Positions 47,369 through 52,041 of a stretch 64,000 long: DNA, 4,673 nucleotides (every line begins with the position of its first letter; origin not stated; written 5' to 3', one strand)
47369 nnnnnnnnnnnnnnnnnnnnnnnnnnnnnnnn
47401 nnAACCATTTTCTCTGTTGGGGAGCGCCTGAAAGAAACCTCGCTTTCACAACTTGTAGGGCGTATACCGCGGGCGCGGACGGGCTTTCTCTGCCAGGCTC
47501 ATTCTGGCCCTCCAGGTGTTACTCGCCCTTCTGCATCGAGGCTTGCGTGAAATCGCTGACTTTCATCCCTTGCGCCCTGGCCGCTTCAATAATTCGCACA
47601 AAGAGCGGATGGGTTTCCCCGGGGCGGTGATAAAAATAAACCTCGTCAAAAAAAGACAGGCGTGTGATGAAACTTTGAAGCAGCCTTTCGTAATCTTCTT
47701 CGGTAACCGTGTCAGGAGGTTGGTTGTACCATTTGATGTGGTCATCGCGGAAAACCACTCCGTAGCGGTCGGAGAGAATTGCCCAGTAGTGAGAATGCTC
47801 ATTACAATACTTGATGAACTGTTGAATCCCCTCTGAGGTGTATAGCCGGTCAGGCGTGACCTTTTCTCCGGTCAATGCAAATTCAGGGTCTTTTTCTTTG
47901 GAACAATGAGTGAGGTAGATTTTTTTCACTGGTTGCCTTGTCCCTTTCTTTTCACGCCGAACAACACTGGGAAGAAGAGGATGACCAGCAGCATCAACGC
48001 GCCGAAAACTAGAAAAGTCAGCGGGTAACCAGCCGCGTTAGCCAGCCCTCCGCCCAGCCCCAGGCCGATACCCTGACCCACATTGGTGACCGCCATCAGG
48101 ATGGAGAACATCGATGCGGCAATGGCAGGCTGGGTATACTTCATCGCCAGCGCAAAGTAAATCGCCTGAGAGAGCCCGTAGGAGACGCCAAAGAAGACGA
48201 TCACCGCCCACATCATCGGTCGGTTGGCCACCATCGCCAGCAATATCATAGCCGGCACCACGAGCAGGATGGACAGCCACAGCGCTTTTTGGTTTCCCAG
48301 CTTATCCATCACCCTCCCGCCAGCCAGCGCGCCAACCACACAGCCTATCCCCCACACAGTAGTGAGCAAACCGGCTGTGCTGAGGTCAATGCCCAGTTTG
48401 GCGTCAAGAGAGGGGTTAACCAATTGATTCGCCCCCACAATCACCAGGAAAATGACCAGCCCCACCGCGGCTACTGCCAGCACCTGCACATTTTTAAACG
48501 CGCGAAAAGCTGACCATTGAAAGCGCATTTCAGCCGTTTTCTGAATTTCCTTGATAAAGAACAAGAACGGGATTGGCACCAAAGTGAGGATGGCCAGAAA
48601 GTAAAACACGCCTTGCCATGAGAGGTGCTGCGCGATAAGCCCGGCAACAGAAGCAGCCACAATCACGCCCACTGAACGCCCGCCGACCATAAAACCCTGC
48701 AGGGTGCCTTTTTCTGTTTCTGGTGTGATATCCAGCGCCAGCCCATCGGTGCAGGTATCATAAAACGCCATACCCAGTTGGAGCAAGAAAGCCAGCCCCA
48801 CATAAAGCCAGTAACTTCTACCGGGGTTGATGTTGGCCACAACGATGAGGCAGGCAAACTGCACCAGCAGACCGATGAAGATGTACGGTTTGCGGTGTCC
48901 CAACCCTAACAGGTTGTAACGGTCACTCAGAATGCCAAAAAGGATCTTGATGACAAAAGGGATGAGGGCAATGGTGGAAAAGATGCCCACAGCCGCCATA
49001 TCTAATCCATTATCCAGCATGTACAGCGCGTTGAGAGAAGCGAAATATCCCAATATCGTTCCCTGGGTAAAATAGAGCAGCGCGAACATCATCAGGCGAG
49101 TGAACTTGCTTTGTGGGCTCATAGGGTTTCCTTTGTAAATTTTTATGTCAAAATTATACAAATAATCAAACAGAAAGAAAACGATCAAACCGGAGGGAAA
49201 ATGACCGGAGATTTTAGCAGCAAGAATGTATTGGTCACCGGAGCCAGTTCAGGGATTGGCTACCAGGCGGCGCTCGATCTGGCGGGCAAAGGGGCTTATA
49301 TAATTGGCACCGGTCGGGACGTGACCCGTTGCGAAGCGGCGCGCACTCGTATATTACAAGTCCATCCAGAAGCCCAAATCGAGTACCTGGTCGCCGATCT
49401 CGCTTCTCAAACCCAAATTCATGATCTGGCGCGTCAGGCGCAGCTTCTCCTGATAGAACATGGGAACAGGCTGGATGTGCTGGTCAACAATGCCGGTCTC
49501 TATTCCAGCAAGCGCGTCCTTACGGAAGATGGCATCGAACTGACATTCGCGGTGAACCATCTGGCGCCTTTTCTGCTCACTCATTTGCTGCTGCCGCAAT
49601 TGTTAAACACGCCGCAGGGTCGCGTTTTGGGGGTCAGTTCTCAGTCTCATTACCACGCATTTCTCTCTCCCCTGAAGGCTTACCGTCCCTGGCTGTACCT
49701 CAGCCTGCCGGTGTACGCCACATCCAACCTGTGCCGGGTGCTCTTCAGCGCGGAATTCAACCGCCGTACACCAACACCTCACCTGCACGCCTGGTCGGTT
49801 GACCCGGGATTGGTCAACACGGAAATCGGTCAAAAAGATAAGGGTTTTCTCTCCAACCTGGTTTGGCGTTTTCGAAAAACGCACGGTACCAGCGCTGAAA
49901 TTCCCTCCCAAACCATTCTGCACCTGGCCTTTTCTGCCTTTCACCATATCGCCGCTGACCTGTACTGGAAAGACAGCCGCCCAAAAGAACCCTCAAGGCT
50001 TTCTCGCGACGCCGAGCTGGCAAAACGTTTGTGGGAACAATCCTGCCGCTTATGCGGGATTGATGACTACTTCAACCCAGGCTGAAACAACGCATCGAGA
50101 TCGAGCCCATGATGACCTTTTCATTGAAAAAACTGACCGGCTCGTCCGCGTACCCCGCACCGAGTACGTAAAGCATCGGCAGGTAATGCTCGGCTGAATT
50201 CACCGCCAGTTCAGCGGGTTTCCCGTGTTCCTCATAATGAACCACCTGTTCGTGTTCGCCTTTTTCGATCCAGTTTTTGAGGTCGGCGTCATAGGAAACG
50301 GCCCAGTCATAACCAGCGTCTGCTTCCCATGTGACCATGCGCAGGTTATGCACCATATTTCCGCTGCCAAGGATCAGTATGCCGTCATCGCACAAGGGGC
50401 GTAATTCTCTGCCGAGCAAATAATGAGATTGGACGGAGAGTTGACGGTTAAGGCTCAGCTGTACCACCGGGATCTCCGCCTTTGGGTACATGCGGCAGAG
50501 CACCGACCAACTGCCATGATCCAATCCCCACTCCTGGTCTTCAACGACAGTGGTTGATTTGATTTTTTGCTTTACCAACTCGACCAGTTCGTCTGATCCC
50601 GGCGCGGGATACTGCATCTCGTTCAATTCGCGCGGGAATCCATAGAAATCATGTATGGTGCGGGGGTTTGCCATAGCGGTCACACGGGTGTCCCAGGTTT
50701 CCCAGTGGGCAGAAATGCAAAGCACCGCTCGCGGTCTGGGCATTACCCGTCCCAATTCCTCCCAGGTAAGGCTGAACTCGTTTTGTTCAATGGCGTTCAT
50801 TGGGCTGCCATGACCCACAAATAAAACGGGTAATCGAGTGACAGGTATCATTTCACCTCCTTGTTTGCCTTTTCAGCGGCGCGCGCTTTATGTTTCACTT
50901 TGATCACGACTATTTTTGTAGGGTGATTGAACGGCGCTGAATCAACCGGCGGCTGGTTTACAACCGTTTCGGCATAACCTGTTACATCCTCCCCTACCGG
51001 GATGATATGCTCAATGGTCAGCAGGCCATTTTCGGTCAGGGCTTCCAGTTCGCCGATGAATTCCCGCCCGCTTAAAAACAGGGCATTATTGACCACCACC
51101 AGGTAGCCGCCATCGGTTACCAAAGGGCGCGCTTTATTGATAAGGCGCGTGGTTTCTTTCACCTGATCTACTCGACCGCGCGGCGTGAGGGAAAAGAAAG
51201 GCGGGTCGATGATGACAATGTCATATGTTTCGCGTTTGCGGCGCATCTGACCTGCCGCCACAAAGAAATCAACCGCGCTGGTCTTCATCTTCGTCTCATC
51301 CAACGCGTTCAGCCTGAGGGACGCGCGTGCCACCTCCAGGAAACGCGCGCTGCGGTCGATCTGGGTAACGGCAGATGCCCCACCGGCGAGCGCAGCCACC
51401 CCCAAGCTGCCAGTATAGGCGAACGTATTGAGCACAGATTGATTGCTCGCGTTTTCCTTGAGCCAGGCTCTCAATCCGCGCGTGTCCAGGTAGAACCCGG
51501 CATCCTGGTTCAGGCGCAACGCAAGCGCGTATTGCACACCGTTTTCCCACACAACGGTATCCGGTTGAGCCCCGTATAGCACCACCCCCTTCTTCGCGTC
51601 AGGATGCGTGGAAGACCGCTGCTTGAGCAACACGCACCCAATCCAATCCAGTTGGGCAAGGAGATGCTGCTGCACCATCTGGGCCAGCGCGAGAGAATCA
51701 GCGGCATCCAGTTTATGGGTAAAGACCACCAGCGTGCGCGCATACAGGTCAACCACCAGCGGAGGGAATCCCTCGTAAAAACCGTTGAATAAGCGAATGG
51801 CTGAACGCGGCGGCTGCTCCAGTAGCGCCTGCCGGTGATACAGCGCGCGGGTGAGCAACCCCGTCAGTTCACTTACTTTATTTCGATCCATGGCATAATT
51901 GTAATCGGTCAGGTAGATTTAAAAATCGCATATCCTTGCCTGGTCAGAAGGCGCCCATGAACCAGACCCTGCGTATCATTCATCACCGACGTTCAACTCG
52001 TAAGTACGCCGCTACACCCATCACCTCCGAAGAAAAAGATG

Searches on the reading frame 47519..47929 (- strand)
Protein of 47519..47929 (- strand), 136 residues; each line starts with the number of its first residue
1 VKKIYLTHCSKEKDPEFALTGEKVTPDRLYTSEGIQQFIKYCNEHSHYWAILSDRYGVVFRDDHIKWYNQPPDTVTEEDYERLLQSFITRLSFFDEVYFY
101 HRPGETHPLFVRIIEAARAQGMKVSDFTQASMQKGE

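Call 75: search_protein_families(library=pfam, proteins=[window:47519-47929:-], max_evalue=0.00001)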
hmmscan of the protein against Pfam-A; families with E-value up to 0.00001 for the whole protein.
window:47519-47929:- (136 aa): 1 family
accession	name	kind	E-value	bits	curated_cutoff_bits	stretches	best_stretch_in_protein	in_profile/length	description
PF21818.3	DUF6884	-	3.2e-08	34.2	30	1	4-85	1-76/135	Family of unknown function (DUF6884)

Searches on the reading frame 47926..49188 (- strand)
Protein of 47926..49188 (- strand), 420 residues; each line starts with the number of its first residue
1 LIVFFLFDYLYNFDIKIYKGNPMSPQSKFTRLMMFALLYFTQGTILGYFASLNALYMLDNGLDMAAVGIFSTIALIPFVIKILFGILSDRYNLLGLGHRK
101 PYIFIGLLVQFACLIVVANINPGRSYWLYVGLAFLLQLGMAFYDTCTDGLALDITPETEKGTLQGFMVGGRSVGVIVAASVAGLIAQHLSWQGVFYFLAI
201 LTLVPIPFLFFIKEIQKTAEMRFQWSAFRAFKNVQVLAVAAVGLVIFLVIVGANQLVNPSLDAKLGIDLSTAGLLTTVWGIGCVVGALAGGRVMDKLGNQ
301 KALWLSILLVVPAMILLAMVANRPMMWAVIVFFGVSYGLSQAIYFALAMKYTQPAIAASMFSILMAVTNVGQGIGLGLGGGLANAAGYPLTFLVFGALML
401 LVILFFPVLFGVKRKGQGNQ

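Call 75: search_protein_families(library=pfam, proteins=[window:47926-49188:-], max_evalue=0.00001)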
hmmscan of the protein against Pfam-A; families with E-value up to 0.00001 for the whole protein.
window:47926-49188:- (420 aa): 3 families
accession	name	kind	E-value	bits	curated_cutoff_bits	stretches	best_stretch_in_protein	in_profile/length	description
PF07690.21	MFS_1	-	2.8e-44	151.9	33.4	2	36-252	2-220/347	Major Facilitator Superfamily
PF03092.22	BT1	-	7.4e-22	78.1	22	1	55-217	15-177/432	BT1 family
PF03209.21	PUCC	-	7.1e-07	29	21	1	67-387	17-364/401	PUCC protein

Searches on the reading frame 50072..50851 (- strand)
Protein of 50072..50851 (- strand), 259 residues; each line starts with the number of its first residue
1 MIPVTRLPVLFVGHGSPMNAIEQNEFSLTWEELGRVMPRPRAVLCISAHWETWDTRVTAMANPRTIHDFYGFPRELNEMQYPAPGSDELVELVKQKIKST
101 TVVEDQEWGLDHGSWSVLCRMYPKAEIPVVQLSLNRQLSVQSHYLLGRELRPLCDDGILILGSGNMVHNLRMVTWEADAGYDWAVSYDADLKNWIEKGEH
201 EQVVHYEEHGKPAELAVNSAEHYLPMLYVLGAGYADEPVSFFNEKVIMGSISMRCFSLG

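Call 75: search_protein_families(library=pfam, proteins=[window:50072-50851:-], max_evalue=0.00001)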
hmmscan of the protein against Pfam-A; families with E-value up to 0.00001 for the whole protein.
window:50072-50851:- (259 aa): 1 family
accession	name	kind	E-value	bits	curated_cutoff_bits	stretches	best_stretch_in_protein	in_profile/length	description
PF02900.23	LigB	-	2.5e-22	79.7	26.3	1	38-236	41-247/269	Catalytic LigB subunit of aromatic ring-opening dioxygenase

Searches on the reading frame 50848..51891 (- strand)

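Call 75: search_protein_families(library=pfam, proteins=[window:50848-51891:-], max_evalue=0.00001)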
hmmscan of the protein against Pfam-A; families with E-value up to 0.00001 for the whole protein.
window:50848-51891:- (347 aa): 3 families
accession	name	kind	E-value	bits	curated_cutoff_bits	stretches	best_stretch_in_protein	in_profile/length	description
PF10672.15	Methyltrans_SAM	-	1e-29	104.1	27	1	68-270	45-240/286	S-adenosylmethionine-dependent methyltransferase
PF03602.21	Cons_hypoth95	-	8.5e-11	42.3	24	1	143-247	35-139/182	Conserved hypothetical protein 95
PF05175.20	MTS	-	4.6e-08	33.3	23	1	146-270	29-142/170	Methyltransferase small domain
